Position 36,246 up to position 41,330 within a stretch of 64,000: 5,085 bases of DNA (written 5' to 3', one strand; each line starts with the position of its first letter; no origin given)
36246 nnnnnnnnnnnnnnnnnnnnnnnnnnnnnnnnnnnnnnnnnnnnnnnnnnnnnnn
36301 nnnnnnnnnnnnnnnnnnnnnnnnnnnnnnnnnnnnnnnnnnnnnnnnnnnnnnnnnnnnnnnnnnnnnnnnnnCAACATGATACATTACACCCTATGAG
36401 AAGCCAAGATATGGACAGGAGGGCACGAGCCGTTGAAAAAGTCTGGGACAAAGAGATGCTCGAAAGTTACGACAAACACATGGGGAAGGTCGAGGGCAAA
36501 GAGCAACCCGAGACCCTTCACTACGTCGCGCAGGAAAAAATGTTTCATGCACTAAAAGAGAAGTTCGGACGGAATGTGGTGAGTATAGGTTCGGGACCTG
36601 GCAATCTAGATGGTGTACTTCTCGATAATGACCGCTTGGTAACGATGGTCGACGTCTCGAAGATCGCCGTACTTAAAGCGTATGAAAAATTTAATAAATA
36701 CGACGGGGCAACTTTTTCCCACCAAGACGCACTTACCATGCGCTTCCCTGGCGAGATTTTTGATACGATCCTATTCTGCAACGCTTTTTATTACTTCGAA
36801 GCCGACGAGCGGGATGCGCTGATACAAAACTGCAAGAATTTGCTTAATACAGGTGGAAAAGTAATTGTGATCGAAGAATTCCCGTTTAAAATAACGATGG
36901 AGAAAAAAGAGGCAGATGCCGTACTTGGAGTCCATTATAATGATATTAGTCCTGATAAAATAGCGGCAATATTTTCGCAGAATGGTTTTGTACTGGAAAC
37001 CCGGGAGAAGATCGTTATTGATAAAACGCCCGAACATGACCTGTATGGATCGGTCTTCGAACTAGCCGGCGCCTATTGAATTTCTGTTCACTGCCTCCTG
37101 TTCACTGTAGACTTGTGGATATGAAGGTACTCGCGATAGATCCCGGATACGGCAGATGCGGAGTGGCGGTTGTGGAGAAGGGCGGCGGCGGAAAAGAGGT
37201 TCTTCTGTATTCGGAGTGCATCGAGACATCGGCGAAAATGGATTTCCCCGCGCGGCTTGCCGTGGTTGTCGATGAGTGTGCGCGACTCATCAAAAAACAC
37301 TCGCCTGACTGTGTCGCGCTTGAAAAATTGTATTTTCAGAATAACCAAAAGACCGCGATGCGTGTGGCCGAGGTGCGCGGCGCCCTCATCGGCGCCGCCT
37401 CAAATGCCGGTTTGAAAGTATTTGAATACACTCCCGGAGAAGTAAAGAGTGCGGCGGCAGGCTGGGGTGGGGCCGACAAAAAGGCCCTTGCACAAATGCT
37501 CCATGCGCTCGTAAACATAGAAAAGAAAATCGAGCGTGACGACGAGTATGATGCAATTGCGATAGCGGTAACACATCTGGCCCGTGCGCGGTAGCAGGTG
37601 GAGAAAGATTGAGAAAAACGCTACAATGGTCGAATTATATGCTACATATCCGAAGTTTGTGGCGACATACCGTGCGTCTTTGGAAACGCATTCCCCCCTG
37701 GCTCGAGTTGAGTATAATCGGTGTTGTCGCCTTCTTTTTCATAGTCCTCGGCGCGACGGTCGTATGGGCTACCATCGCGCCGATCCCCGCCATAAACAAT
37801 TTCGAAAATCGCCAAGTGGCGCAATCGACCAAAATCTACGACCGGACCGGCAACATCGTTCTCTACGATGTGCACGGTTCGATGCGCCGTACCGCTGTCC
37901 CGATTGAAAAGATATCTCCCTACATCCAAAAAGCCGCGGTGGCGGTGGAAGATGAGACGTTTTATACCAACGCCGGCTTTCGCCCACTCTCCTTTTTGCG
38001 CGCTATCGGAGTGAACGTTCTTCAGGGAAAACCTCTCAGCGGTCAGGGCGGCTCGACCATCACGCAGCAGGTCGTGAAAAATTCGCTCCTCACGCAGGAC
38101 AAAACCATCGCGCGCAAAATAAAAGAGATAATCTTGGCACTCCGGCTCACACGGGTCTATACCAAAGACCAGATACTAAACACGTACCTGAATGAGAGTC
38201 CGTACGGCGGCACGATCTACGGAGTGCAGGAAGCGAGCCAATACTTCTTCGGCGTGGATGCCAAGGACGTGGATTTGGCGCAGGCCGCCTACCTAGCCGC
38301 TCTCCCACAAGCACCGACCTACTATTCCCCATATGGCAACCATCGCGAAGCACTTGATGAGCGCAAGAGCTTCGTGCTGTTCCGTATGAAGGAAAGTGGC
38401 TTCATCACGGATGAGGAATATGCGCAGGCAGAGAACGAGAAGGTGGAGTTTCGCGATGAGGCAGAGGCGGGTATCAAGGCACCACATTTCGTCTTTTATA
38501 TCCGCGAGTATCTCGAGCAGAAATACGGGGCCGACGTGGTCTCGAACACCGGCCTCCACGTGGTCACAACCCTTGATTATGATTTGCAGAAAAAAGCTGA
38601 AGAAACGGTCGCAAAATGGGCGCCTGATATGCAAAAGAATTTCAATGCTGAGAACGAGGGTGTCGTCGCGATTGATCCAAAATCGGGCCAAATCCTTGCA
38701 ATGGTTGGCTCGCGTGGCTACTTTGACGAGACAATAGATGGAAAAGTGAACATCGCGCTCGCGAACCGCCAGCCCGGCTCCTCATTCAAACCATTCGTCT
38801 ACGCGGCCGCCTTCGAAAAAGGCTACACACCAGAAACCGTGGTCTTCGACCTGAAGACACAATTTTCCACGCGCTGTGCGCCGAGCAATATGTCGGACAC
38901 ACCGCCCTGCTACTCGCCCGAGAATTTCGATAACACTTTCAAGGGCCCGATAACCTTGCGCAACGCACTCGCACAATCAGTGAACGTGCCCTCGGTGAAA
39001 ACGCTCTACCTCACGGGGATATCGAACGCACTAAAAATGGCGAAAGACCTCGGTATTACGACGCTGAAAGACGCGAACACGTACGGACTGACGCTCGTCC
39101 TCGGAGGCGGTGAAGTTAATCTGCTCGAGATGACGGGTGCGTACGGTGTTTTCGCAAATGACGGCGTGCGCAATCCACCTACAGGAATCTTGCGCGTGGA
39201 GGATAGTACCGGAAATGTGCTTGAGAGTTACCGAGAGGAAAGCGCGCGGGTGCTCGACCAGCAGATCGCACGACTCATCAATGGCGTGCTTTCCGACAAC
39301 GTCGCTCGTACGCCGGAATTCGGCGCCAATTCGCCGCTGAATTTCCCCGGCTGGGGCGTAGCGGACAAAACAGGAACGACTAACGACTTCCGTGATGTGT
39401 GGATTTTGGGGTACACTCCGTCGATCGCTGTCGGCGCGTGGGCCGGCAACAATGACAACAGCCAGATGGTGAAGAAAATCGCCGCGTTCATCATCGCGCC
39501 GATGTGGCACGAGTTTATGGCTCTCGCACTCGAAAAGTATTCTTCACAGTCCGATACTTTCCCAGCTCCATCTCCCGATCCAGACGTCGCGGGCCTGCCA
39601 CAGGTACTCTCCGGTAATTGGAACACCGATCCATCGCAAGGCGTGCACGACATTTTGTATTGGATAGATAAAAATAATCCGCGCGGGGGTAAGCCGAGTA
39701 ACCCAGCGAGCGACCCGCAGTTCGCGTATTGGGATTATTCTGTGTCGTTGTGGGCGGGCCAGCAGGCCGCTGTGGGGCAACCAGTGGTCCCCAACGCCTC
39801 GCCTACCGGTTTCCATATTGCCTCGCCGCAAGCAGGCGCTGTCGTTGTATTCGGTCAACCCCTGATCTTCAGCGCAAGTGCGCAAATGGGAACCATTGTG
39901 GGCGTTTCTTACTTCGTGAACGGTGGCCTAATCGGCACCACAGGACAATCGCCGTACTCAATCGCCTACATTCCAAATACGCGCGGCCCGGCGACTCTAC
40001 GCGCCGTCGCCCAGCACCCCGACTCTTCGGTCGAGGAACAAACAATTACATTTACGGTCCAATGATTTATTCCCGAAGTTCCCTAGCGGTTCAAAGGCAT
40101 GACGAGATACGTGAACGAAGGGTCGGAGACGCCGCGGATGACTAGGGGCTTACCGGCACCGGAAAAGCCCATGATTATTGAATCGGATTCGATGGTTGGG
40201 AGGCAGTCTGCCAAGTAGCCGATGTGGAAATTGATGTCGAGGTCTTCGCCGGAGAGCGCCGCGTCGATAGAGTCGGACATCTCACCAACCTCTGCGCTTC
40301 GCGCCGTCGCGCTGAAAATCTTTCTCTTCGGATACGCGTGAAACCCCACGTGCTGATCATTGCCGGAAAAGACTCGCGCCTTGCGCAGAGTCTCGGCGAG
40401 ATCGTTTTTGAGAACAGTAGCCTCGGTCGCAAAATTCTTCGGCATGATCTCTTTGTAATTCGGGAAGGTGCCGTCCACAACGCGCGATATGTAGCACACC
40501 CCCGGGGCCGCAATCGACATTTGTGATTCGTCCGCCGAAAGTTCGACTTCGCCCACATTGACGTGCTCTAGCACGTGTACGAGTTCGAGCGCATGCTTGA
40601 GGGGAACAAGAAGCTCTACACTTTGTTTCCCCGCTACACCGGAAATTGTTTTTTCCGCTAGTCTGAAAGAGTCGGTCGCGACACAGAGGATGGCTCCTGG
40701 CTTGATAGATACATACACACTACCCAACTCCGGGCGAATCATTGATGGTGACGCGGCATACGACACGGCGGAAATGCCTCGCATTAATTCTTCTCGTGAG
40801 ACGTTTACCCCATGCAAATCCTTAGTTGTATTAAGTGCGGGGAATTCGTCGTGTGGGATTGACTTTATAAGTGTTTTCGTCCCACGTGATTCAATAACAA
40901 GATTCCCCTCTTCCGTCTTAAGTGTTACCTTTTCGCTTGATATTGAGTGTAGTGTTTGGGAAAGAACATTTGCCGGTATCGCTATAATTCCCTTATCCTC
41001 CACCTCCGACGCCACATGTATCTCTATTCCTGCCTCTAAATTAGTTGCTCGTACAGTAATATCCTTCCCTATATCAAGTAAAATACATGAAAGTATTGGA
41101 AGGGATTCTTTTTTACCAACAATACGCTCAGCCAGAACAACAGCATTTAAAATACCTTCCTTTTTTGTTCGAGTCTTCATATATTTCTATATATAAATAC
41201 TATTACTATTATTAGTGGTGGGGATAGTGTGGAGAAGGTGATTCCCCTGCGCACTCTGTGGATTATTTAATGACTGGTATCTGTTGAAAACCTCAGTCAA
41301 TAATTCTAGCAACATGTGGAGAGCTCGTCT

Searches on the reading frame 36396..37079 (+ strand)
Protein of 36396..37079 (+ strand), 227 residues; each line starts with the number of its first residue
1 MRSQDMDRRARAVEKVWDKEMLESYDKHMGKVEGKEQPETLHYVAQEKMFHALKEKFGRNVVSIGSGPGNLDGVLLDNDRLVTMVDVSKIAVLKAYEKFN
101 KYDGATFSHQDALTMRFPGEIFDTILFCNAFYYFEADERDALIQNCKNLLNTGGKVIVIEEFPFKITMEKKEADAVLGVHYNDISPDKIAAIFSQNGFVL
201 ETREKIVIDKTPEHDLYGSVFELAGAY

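Call 7: search_protein_families(library=pfam, proteins=[window:36396-37079:+], max_evalue=0.01)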
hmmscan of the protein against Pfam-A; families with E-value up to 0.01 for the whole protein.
window:36396-37079:+ (227 aa): 7 families
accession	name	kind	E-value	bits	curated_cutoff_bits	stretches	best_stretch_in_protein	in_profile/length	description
PF13649.12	Methyltransf_25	-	1.2e-12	48.8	27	1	61-154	1-97/97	Methyltransferase domain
PF08241.18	Methyltransf_11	-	9.8e-10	39.4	21.2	1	63-158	2-95/95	Methyltransferase domain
PF08242.18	Methyltransf_12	-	1.5e-09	38.9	30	1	63-155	2-97/98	Methyltransferase domain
PF05175.20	MTS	-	3.9e-06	27.1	23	1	49-160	23-140/170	Methyltransferase small domain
PF13489.12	Methyltransf_23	-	7e-06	26.3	27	1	46-201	11-162/164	Methyltransferase domain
PF05401.17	NodS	-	1e-05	25.9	24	1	55-157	41-143/201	Nodulation protein S (NodS)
PF00891.24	Methyltransf_2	-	0.0091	15.8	22.3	0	85-162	92-168/210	O-methyltransferase domain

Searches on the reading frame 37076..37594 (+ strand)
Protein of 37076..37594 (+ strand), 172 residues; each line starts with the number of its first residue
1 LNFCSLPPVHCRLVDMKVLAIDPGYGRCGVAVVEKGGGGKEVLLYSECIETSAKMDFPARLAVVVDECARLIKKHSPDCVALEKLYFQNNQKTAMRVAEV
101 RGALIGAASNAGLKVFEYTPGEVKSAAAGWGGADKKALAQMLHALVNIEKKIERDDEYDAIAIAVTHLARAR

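Call 95: search_protein_families(library=pfam, proteins=[window:37076-37594:+], max_evalue=0.0001)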
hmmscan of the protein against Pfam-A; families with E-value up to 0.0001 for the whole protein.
window:37076-37594:+ (172 aa): 1 family
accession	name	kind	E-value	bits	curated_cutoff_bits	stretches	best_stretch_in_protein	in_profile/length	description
PF02075.23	RuvC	-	1.5e-38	132.4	22.2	1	18-167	1-148/148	Crossover junction endodeoxyribonuclease RuvC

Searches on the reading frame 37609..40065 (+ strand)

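Call 95: search_protein_families(library=pfam, proteins=[window:37609-40065:+], max_evalue=0.0001)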
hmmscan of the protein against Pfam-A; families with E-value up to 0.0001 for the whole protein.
window:37609-40065:+ (818 aa): 3 families
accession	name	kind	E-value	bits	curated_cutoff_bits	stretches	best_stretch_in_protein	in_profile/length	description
PF00912.28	Transgly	-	5.4e-55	186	27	1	91-260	11-177/178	Transglycosylase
PF00905.27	Transpeptidase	-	4.7e-25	88.9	22.1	1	352-619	3-282/299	Penicillin binding protein transpeptidase domain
PF17957.7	Big_7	-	5.6e-09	36.9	24.1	1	736-799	4-70/70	Bacterial Ig domain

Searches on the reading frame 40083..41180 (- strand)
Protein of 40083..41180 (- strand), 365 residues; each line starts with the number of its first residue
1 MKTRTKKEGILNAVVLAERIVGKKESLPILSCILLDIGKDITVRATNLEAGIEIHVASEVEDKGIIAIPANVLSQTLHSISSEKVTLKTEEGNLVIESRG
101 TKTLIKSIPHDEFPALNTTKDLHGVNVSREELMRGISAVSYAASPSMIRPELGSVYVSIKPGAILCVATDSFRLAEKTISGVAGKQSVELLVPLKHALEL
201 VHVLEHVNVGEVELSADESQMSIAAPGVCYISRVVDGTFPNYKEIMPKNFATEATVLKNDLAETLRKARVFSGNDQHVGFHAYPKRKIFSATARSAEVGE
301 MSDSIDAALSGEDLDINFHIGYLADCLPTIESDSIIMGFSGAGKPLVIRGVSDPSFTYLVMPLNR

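Call 95: search_protein_families(library=pfam, proteins=[window:40083-41180:-], max_evalue=0.0001)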
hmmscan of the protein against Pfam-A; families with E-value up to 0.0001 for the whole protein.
window:40083-41180:- (365 aa): 3 families
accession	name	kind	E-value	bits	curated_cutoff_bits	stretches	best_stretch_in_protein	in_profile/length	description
PF02767.21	DNA_pol3_beta_2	-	1.9e-19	70.5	27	1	127-241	2-116/116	DNA polymerase III beta subunit, central domain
PF02768.20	DNA_pol3_beta_3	-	3e-19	69.4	27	1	243-363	1-120/121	DNA polymerase III beta subunit, C-terminal domain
PF00712.24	DNA_pol3_beta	-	1e-18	68.1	24.4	1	1-116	1-119/120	DNA polymerase III beta subunit, N-terminal domain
